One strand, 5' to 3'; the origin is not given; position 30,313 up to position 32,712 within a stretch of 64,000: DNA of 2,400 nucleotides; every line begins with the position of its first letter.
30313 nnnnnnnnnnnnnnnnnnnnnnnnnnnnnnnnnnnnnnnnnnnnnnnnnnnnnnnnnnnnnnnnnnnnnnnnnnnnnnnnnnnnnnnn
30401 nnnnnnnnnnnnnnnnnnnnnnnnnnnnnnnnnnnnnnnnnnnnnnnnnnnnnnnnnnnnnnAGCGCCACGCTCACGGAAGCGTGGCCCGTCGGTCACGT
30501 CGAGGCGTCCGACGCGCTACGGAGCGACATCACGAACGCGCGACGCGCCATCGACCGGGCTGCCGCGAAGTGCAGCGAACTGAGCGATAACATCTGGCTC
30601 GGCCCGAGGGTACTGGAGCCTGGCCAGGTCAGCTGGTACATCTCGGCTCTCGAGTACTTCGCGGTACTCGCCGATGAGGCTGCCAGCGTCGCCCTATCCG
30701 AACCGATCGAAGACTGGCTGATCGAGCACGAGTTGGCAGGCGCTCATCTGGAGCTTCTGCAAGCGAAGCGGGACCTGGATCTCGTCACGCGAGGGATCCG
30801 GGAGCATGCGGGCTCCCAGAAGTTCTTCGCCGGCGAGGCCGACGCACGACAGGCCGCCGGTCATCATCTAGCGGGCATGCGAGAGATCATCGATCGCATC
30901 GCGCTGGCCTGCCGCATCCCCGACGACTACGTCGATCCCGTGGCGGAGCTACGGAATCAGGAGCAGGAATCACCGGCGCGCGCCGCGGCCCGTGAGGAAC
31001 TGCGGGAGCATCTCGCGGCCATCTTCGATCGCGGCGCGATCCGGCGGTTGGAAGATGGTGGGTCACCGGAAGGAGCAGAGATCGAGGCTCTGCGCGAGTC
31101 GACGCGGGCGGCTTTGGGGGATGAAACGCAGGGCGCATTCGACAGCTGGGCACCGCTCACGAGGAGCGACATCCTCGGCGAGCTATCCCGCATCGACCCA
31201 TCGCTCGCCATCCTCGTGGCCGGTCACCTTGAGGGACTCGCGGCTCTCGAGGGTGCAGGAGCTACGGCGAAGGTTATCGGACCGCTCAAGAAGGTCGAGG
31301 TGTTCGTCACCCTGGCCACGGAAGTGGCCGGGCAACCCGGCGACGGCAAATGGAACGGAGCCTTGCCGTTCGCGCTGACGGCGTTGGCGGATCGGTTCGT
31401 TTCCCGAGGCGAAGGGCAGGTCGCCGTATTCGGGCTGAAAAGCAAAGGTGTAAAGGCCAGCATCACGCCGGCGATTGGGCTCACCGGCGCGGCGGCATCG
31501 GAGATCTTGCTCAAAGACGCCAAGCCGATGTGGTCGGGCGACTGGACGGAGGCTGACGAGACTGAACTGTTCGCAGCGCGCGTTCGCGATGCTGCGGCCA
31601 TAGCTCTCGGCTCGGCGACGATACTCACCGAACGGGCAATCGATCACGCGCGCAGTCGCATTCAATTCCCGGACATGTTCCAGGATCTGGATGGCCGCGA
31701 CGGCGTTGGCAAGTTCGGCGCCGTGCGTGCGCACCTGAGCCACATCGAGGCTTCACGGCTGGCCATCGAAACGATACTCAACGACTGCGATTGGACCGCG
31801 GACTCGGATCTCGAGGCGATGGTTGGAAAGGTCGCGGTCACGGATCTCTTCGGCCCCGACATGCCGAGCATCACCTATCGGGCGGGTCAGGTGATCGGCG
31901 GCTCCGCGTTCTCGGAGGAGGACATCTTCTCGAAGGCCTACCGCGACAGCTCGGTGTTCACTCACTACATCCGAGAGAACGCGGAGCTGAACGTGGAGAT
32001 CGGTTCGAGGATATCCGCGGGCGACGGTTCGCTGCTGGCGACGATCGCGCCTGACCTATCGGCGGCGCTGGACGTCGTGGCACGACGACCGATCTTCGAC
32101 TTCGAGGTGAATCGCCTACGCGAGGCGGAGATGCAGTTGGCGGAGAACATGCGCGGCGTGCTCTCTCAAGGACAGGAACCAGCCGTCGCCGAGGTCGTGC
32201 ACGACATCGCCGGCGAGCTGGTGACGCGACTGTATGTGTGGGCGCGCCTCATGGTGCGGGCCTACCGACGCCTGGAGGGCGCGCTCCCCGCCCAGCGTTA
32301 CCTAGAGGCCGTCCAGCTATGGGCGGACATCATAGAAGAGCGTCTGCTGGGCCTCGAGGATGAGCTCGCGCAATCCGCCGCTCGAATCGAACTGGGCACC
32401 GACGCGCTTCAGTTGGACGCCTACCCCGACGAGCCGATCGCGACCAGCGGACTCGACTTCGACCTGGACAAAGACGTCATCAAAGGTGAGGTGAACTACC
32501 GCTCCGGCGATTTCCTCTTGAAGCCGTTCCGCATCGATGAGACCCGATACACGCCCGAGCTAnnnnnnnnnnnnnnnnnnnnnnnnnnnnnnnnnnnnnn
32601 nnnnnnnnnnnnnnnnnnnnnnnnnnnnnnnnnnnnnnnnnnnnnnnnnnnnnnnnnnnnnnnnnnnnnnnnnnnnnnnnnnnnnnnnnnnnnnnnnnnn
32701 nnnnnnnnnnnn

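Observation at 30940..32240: Second, divergent acyl-CoA-dehydrogenase-like domain embedded upstream of the canonical ACAD in the giant protein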

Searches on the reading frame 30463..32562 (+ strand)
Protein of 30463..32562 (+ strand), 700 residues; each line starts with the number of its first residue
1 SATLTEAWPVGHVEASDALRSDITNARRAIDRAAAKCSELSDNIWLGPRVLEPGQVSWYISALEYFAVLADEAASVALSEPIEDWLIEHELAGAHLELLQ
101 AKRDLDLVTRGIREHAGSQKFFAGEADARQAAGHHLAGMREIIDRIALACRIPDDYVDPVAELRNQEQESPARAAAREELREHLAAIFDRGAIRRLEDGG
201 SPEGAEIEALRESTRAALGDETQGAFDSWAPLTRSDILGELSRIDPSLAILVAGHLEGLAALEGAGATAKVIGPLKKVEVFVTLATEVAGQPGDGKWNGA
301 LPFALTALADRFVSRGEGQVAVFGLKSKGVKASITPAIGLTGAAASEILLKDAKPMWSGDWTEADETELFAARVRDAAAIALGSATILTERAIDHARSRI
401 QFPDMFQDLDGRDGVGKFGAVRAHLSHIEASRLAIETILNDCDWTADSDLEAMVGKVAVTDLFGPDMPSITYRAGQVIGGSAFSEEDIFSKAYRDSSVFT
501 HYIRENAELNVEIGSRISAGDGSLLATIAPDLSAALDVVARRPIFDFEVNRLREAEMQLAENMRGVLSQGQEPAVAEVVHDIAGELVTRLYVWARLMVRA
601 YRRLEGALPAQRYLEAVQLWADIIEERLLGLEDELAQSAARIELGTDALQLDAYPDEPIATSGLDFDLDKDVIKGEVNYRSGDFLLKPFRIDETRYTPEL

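Call 4: search_protein_families(library=pfam, proteins=[window:30640-32540:+], max_evalue=1)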
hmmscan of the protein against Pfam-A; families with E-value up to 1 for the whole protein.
window:30640-32540:+ (633 aa): 2 families
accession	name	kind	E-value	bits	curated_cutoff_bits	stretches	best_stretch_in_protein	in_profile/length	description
PF00441.29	Acyl-CoA_dh_1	-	0.0012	19.5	22.4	1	319-442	19-133/150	Acyl-CoA dehydrogenase, C-terminal domain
PF24339.2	OB_DEPS-1_3rd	-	0.18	12.1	27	1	421-458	8-43/63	P-granule-associated protein DEPS-1, third OB-fold domain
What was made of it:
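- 31549..32022 (+): Pseudo-ACAD C-terminal α-domain (aa 1103-1260), the conserved core of the module. Pfam Acyl-CoA_dh_1 at 19.5 bits (call 4).
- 32485..34332 (+): Catalytic (canonical) ACAD copy, aa ~1415-2030, with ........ (nt 33301-33324), WITNG (33670-33684) and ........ (34264-34287). It lacks R-x-Q-F-G and Q..GG.G. Pfam N, M and C domains (call 4).
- Checked: Pfam on the single sequence is only sub-threshold: Acyl-CoA_dh_1, 19.5 bits against a cutoff of 22.4 (call 4).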

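Call 5: search_protein_families(library=ncbifam, proteins=[window:30640-32540:+], max_evalue=1)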
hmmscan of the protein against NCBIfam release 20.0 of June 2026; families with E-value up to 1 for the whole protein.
window:30640-32540:+ (633 aa): 4 families
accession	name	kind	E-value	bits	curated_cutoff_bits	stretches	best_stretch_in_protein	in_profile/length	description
NF042439.1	SulpropCoADesulf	equivalog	0.031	13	600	1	317-441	237-353/379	3-sulfinopropanoyl-CoA desulfinase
NF008997.0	PRK12341.1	equivalog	0.046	12.8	537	1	318-439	245-357/382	acyl-CoA dehydrogenase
NF033736.2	blaAFM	exception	0.094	11.8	590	1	224-341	140-256/267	AFM family subclass B1 metallo-beta-lactamase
NF038403.1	perm_prefix_1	domain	0.81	9.6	30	0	104-153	2-47/59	permease prefix domain 1-containing protein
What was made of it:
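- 28243..36726 (+): Giant ORF of 2,827 aa: FixC/ETF-QO-like, FixX-like 4Fe-4S, pseudo-ACAD, catalytic ACAD, EtfB and EtfA. The likely true start is the ATG at 28273. Pfam and NCBIfam domains (calls 4, 5).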

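Call 6: find_homologous_proteins(query=window:30463-32562:+, max_evalue=0.001)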
Query window:30463-32562:+ (700 aa): 3 proteins with E <= 0.001 among 8000 candidates.
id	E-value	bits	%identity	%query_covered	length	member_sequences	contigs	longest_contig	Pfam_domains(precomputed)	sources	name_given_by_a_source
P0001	2.3e-215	735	53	100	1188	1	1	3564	PF02771.22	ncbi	ncbi:MAG: acyl-CoA dehydrogenase family protein, partial [Gemmatimonadales bacterium]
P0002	3.3e-88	315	55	45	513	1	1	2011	-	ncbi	-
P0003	8.7e-66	241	59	29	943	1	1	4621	PF01946.24,PF01266.31,PF13450.13,PF00890.31,PF07992.21,PF13738.13,PF03486.21,PF04820.21,PF01494.26,PF12831.14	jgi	jgi:electron transfer flavoprotein-quinone oxidoreductase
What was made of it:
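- Tried and rejected: The word-indexed homology search gave only 3 fragmentary relatives (call 6).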

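Call 7: search_solved_structures(query=window:30463-32562:+, max_evalue=10, show_alignments=3)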
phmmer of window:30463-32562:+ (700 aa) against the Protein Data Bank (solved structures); distinct sequences matched with E-value up to 10: 5.
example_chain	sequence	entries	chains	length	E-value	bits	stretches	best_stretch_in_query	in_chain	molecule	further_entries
6fah_C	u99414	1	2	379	0.00029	22.8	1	314-503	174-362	Caffeyl-CoA reductase-Etf complex subunit CarC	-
8ju7_A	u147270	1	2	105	0.39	12.5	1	178-248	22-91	histidine kinase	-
8ydm_M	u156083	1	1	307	0.45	12.3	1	327-365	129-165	Reaction center protein M chain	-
8z7m_A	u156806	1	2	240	0.84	11.4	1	283-398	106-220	Metallo-beta-lactamase type 2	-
2qxy_A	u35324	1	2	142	1.5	10.5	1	652-692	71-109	Response regulator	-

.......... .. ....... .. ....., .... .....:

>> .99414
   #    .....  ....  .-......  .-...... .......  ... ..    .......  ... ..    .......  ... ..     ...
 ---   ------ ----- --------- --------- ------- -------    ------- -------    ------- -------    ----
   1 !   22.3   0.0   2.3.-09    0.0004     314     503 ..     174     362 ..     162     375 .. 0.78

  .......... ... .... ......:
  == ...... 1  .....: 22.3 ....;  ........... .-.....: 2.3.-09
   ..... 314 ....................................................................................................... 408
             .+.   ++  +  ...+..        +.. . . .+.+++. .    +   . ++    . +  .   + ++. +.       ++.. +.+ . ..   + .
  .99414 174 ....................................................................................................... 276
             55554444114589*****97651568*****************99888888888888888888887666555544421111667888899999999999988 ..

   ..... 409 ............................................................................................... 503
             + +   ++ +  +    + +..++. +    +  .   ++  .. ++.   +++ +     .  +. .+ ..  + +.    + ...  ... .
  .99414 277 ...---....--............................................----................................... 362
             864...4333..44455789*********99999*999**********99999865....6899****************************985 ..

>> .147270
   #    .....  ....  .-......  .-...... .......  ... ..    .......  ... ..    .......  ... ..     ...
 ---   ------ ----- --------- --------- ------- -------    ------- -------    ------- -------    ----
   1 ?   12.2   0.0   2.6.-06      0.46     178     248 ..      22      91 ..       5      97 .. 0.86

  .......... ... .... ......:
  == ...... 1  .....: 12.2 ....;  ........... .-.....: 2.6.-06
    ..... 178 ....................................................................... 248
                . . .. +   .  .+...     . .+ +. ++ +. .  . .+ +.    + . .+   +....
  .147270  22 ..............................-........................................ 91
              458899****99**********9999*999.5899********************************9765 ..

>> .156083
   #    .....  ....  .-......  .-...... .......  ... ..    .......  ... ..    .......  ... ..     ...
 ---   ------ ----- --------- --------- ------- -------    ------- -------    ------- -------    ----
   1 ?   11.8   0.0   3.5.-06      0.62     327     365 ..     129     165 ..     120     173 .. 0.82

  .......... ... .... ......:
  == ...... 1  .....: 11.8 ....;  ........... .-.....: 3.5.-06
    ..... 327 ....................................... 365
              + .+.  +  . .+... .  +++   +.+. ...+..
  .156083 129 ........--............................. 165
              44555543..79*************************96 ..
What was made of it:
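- Closest known: Bcd/EtfAB and CarCDE bifurcating complexes. Same: CarC is the best single-sequence PDB hit of the segment (call 7).
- Checked: The single sequence already hits CarC (6fah_C) at E=2.9e-4 (call 7).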

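Call 12: search_solved_structures(query=A2, max_evalue=10, show_alignments=2)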
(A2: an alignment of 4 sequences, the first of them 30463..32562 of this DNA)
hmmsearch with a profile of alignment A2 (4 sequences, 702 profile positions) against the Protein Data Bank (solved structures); distinct sequences matched with E-value up to 10: 7.
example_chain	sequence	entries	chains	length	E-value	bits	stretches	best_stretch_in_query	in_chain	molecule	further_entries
6fah_C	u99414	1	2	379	6.1e-06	28.2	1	315-503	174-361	Caffeyl-CoA reductase-Etf complex subunit CarC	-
7p98_A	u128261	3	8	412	0.0082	17.8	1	378-507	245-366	Short-chain acyl-CoA dehydrogenase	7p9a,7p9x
3b96_A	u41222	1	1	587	0.12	14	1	374-505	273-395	Very long-chain specific acyl-CoA dehydrogenase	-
2uxw_A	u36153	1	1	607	0.13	13.9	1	374-505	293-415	VERY-LONG-CHAIN SPECIFIC ACYL-COA DEHYDROGENASE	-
7s7g_A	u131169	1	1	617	0.13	13.8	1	374-505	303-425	Very long-chain specific acyl-CoA dehydrogenase, mitochondrial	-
8ca1_B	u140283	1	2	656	0.19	13.3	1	378-504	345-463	Very long-chain specific acyl-CoA dehydrogenase, mitochondrial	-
4qyw_A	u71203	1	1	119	0.98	10.9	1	230-282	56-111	Chemotaxis protein CheY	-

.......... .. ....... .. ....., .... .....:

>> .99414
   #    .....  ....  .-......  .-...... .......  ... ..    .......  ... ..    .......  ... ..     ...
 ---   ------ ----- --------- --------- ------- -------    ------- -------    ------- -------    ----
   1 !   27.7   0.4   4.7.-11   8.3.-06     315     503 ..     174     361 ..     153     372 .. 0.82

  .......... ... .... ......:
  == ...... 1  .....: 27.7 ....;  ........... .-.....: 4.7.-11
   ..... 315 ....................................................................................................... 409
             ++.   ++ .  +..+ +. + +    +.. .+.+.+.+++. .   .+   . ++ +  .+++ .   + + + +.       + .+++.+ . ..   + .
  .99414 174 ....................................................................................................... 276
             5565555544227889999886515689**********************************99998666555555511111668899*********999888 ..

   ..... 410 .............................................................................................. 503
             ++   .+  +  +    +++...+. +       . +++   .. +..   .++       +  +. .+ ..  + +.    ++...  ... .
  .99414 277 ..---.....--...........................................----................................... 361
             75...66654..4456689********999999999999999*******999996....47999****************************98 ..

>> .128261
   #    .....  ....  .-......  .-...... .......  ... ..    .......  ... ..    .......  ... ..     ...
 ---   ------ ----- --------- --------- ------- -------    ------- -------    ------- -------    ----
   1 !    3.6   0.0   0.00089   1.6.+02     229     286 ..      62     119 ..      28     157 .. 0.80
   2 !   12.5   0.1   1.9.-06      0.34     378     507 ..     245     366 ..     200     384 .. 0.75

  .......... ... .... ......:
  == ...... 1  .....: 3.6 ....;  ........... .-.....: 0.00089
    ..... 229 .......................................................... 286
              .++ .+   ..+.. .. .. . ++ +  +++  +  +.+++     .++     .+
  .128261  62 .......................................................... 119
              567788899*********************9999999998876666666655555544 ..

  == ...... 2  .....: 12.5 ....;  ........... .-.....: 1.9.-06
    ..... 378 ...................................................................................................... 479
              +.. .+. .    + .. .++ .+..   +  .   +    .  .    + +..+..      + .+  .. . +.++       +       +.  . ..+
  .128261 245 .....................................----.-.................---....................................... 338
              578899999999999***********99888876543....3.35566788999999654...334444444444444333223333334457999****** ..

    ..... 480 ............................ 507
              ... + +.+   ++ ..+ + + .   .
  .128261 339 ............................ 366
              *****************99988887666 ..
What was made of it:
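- Checked: A 4-sequence profile gives E=6.1e-6 (call 12).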

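Call 13: find_related_loci(query=A2, collection=genome_contigs, flank=10000)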
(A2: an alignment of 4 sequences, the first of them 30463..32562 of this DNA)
Query A2 (700 aa) in genome_contigs; peptide patterns used: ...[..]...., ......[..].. (x = any residue, [..] = any of these).
535 stretches matched a pattern; 19 encode a relative of the query (tblastn E <= 1e-3); 18 distinct loci.
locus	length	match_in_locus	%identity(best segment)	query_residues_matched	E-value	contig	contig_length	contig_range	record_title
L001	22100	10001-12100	59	1-700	0e+0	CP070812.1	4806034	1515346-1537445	MAG: Gemmatimonadota bacterium isolate bin1194 chromosome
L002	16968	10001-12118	58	1-700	0e+0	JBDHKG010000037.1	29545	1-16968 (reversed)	MAG: Gemmatimonadota bacterium isolate BHB10-38_Bin_179 BHB10-38_Bin_179_scaffold_7256, whole genome shotgun sequence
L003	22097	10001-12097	58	2-700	0e+0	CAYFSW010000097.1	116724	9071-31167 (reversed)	MAG TPA_asm: uncultured Gemmatimonadota bacterium isolate ERP108616_co1_161 genome assembly, contig: k119_723254, whole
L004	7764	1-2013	61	32-700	0e+0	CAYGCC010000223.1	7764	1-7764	MAG TPA_asm: uncultured Gemmatimonadota bacterium isolate ERP108616_co1_93 genome assembly, contig: k119_246437, whole g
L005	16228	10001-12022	61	31-700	0e+0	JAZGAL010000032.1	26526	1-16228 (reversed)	MAG: Gemmatimonadota bacterium isolate SCS1bin.26 SCS1bin.26_32, whole genome shotgun sequence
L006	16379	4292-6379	59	2-700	0e+0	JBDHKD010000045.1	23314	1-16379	MAG: Gemmatimonadota bacterium isolate BHB10-38_Bin_112 BHB10-38_Bin_112_scaffold_8077, whole genome shotgun sequence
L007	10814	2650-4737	59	2-699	0e+0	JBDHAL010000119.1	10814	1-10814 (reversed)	MAG: Gemmatimonadota bacterium isolate M3-44_Bin_235 M3-44_Bin_235_scaffold_32635, whole genome shotgun sequence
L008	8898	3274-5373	58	2-699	0e+0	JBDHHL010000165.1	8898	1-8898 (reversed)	MAG: Gemmatimonadota bacterium isolate M8-62_Bin_193 M8-62_Bin_193_scaffold_39625, whole genome shotgun sequence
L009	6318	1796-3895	59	2-699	0e+0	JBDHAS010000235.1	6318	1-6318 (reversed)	MAG: Gemmatimonadota bacterium isolate M3-44_Bin_339 M3-44_Bin_339_scaffold_71524, whole genome shotgun sequence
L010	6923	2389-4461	58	14-699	0e+0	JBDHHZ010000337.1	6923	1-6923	MAG: Gemmatimonadota bacterium isolate M8-62_Bin_385 M8-62_Bin_385_scaffold_173381, whole genome shotgun sequence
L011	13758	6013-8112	57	1-700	0e+0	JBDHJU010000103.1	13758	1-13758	MAG: Gemmatimonadota bacterium isolate BHB10-26_Bin_323 BHB10-26_Bin_323_scaffold_29928, whole genome shotgun sequence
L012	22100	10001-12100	61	1-700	0e+0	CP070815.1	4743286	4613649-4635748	MAG: Gemmatimonadota bacterium isolate bin118 chromosome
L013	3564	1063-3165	53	2-700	0e+0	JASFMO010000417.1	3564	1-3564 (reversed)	MAG: Gemmatimonadales bacterium isolate D0817S02metaG_Bin_254 D0817S02metaG_FD_scaffold_11764_c1, whole genome shotgun s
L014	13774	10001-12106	52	2-700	0e+0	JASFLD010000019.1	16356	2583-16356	MAG: Gemmatimonadales bacterium isolate D0817M02metaG_sub_Bin_188 D0817M02metaG_FD_scaffold_1012_c1, whole genome shotgu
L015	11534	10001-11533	59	2-512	5e-164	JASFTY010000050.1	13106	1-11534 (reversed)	MAG: Gemmatimonadales bacterium isolate D1103U20metaG_sub_Bin_457 D1103U20metaG_FD_scaffold_1299_c1, whole genome shotgu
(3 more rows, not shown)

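Call 18: search_protein_representatives(alignment_id=A2)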
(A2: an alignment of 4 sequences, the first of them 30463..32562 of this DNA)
Query: 4 sequences, 702 profile positions. Proteins with E-value up to 0.001 (for the whole library): 118; up to 1e-10: 85; up to 1e-30: 36. The best 118 are listed.
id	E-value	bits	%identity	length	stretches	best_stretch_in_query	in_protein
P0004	0.0e+00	1067.0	-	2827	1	2-702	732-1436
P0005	7.9e-290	979.8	-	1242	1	12-702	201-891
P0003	3.8e-104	366.0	-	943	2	1-204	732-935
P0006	1.1e-83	298.4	-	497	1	376-702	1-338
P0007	6.8e-60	219.8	-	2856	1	35-702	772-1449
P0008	2.2e-58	214.8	-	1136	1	22-354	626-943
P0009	1.2e-56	209.0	-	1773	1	22-702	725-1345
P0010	2.7e-54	201.3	-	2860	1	18-702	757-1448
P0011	1.9e-52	195.2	-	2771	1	111-701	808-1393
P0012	4.4e-51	190.6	-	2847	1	91-702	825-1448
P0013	1.4e-50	188.9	-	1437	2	112-587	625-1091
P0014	2.4e-50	188.2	-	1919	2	291-701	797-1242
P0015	1.8e-47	178.7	-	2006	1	119-702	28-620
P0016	2.8e-47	178.0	-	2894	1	99-702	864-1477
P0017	3.8e-47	177.6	-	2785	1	92-702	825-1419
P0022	2.7e-39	151.7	-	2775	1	15-701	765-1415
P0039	1.3e-30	122.9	-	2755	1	110-650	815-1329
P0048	7.6e-27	110.5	-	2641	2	374-514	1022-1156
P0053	4.1e-26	108.1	-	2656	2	296-503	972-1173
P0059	4.3e-23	98.1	-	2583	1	294-509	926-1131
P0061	2.1e-21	92.5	-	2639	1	314-501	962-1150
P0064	9.8e-20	87.0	-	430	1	331-517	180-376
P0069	2.5e-17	79.1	-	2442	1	338-557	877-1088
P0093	4.6e-09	51.7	-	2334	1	372-502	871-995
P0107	3.8e-05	38.8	-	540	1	330-522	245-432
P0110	7.2e-05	37.9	-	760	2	391-441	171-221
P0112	9.7e-05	37.4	-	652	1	379-611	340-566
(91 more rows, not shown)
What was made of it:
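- Tried and rejected: The exhaustive HMM search (call 18) and a genome scan (call 13) were needed.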
